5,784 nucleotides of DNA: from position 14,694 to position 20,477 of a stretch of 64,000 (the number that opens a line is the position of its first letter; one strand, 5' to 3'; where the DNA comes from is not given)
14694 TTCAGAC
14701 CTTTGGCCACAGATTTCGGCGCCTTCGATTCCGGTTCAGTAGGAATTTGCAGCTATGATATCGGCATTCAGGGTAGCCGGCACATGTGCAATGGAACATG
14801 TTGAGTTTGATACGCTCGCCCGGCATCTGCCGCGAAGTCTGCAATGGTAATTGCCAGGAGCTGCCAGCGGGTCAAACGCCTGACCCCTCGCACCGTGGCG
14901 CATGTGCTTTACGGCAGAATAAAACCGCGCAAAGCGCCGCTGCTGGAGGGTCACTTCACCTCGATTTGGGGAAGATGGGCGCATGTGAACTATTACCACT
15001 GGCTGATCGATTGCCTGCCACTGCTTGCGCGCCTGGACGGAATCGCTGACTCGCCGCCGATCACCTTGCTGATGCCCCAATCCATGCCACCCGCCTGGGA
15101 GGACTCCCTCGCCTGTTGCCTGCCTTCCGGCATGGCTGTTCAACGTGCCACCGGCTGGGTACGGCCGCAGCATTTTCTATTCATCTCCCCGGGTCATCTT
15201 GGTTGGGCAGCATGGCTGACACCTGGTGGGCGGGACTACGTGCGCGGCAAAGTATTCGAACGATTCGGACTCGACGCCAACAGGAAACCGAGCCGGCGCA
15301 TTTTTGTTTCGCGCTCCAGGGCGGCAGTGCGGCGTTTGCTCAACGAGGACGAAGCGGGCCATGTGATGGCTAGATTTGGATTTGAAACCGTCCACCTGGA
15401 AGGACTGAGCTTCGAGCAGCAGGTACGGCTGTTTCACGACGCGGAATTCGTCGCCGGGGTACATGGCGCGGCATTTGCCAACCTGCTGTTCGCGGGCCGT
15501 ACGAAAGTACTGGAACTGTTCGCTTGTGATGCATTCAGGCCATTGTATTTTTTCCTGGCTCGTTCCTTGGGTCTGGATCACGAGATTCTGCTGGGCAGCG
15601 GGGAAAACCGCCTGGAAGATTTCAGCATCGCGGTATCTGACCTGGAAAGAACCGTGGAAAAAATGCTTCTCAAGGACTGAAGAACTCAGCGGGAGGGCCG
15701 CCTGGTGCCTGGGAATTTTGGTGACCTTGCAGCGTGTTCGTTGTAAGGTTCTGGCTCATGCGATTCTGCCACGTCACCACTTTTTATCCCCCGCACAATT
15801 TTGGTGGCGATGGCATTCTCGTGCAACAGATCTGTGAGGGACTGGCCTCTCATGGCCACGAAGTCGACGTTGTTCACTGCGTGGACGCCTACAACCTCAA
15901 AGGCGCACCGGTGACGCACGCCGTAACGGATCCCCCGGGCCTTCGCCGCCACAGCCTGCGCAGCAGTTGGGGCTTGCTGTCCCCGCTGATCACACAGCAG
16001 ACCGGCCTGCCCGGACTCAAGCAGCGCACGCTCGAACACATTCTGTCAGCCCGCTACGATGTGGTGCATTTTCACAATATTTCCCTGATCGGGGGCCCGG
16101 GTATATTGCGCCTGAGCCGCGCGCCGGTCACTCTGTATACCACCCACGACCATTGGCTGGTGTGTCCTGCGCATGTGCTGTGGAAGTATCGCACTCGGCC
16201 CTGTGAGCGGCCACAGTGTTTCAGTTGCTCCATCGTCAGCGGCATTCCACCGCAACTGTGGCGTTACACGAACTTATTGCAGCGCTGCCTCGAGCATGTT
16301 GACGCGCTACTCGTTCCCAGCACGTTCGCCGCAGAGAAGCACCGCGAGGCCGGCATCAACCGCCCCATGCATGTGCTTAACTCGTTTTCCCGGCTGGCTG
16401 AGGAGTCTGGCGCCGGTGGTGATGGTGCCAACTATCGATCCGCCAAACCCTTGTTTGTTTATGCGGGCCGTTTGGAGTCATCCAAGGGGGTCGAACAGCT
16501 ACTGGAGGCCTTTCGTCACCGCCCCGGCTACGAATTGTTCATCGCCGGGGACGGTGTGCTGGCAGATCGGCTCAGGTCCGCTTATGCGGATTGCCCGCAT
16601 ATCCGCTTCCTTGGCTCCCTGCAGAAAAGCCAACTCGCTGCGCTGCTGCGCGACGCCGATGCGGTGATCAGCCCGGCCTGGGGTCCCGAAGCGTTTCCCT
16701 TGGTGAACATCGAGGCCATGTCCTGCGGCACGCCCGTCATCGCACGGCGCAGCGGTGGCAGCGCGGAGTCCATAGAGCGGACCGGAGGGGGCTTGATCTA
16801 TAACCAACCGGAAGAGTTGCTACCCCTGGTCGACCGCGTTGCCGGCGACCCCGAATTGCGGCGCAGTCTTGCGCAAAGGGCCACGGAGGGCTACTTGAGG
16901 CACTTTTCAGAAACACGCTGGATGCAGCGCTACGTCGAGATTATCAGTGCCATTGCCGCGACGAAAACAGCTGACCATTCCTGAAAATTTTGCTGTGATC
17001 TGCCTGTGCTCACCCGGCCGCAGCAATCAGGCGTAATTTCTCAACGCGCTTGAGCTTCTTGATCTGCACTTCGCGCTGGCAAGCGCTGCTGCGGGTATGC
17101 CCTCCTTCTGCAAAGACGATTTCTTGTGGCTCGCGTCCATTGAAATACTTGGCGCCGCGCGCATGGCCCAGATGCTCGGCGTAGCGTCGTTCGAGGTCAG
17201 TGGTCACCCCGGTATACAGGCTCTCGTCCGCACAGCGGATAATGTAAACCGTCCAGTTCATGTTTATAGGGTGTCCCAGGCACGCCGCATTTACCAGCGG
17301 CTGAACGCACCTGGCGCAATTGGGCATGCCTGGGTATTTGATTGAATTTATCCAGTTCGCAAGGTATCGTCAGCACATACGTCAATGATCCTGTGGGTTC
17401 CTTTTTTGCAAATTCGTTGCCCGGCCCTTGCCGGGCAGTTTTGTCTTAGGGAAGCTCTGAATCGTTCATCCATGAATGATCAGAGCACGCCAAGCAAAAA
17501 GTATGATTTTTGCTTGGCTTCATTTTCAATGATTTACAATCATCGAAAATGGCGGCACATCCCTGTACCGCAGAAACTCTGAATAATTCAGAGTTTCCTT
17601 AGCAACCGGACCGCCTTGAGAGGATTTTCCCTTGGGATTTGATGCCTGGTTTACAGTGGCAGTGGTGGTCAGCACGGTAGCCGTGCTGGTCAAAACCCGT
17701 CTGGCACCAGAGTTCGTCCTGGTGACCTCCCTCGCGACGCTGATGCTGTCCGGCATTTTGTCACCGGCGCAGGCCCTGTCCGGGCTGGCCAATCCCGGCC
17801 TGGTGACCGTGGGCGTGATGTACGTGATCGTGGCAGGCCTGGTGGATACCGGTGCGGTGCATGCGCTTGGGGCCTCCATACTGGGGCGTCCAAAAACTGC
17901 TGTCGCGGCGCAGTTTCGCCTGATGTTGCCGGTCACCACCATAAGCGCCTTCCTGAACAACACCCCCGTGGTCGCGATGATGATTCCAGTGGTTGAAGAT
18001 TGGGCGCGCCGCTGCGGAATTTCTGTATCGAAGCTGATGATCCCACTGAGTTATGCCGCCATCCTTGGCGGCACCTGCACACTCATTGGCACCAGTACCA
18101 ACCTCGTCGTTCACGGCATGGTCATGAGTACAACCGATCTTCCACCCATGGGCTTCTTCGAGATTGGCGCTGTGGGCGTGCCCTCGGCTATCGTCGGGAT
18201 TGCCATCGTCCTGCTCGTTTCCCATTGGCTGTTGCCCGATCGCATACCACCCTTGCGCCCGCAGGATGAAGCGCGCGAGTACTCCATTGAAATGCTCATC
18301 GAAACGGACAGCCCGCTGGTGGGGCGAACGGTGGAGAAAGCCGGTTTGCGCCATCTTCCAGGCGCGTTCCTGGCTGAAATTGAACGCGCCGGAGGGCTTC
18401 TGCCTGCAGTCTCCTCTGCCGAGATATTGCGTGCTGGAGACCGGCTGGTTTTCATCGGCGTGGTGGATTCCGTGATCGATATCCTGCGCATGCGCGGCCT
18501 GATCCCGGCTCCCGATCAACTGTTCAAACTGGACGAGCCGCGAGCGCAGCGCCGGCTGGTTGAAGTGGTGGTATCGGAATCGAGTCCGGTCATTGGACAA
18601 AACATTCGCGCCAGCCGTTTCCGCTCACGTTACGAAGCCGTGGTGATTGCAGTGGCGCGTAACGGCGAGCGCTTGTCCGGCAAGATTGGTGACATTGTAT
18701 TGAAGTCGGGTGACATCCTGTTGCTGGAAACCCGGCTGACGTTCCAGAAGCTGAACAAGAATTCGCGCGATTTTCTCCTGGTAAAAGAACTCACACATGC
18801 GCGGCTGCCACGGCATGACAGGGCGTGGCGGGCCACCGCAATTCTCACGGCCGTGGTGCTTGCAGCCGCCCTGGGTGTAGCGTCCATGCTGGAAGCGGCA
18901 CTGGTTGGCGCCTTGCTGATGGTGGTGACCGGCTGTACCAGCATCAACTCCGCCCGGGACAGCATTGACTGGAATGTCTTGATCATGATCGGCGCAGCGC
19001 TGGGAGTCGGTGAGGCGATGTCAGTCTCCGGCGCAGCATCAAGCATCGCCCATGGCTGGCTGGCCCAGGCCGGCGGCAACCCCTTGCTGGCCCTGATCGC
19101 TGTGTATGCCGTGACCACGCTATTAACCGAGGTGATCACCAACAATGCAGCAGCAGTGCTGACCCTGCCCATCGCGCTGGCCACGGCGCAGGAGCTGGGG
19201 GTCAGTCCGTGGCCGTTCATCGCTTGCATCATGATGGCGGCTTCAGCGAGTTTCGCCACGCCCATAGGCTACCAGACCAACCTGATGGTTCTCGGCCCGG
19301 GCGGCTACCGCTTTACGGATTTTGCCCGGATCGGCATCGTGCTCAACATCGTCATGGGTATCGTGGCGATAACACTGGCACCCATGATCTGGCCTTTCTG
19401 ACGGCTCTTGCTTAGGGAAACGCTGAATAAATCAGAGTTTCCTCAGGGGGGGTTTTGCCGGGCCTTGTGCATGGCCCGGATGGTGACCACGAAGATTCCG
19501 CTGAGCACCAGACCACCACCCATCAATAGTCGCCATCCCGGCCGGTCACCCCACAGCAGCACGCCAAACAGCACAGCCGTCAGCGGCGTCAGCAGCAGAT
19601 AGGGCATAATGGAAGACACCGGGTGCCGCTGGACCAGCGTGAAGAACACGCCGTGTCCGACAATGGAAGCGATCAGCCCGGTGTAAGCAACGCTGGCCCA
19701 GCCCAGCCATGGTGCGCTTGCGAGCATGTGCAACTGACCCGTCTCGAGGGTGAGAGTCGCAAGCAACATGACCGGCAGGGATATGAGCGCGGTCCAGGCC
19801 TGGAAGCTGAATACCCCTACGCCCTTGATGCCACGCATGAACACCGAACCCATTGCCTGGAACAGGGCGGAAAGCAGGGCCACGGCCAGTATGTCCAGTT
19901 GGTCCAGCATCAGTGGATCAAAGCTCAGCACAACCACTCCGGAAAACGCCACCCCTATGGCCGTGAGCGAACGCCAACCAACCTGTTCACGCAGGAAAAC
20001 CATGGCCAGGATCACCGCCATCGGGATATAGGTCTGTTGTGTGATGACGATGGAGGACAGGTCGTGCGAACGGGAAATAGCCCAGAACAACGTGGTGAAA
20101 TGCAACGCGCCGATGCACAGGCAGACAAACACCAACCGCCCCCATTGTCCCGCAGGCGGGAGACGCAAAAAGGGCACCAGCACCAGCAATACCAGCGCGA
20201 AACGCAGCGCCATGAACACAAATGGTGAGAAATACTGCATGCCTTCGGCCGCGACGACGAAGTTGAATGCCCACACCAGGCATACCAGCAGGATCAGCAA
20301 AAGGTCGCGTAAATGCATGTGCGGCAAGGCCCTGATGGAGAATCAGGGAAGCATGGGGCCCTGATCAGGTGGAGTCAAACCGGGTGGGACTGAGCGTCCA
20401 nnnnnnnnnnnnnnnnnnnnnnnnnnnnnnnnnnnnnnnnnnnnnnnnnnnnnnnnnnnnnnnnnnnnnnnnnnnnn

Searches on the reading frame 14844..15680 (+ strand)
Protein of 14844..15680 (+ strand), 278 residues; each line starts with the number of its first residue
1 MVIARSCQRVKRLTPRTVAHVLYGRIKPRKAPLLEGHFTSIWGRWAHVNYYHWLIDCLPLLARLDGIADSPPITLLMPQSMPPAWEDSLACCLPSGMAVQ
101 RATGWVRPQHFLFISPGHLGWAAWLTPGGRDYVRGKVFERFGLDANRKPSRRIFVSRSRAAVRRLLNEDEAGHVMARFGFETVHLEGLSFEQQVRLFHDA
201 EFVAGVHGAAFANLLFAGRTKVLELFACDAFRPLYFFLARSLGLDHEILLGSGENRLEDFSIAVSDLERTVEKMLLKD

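Call 49: search_protein_families(library=pfam, proteins=[window:14844-15680:+], max_evalue=0.00001)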
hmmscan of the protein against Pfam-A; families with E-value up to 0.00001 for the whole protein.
window:14844-15680:+ (278 aa): 1 family
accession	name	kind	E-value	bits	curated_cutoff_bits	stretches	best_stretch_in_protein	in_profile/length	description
PF04577.19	Glyco_transf_61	-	5e-24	85.5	27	1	50-219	1-132/137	Glycosyltransferase 61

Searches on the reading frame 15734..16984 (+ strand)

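Call 49: search_protein_families(library=pfam, proteins=[window:15734-16984:+], max_evalue=0.00001)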
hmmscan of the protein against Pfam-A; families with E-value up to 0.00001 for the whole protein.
window:15734-16984:+ (416 aa): 6 families
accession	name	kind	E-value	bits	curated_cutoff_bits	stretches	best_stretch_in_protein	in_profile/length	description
PF00534.26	Glycos_transf_1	-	3.3e-27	95.6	26.4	1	237-384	14-170/172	Glycosyl transferases group 1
PF13692.12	Glyco_trans_1_4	-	1.3e-20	74.5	27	1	239-362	2-132/142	Glycosyl transferases group 1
PF13579.12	Glyco_trans_4_4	-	1.9e-13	51.5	29.7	1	29-214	6-154/158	Glycosyl transferase 4-like domain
PF13439.12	Glyco_transf_4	-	7.1e-13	49.4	28.5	1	24-215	2-162/170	Glycosyltransferase Family 4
PF13524.12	Glyco_trans_1_2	-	8.3e-12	45.7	25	1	254-400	3-142/144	Glycosyl transferase-like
PF20706.3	GT4-conflict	-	1e-07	31.8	26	1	298-392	272-359/385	Family 4 Glycosyltransferase in conflict systems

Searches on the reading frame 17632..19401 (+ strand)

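Call 50: search_protein_families(library=pfam, proteins=[window:17632-19401:+], max_evalue=0.00001)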
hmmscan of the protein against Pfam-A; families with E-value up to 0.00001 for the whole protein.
window:17632-19401:+ (589 aa): 3 families
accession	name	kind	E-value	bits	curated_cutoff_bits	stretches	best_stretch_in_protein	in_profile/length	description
PF03600.22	CitMHS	-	1.9e-68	231.5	31.9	1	24-530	9-332/336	Citrate transporter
PF02080.26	TrkA_C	-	3.5e-20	72.1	27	2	309-365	1-56/71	TrkA-C domain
PF00939.25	Na_sulph_symp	-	9.6e-08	31.9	27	1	423-588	297-467/472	Sodium:sulfate symporter transmembrane region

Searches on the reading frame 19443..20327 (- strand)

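Call 50: search_protein_families(library=pfam, proteins=[window:19443-20327:-], max_evalue=0.00001)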
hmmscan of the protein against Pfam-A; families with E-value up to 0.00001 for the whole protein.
window:19443-20327:- (294 aa): 1 family
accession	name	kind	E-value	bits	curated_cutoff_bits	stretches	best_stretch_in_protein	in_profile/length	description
PF00892.27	EamA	-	3.4e-30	105.5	28.2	2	9-135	4-134/135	EamA-like transporter family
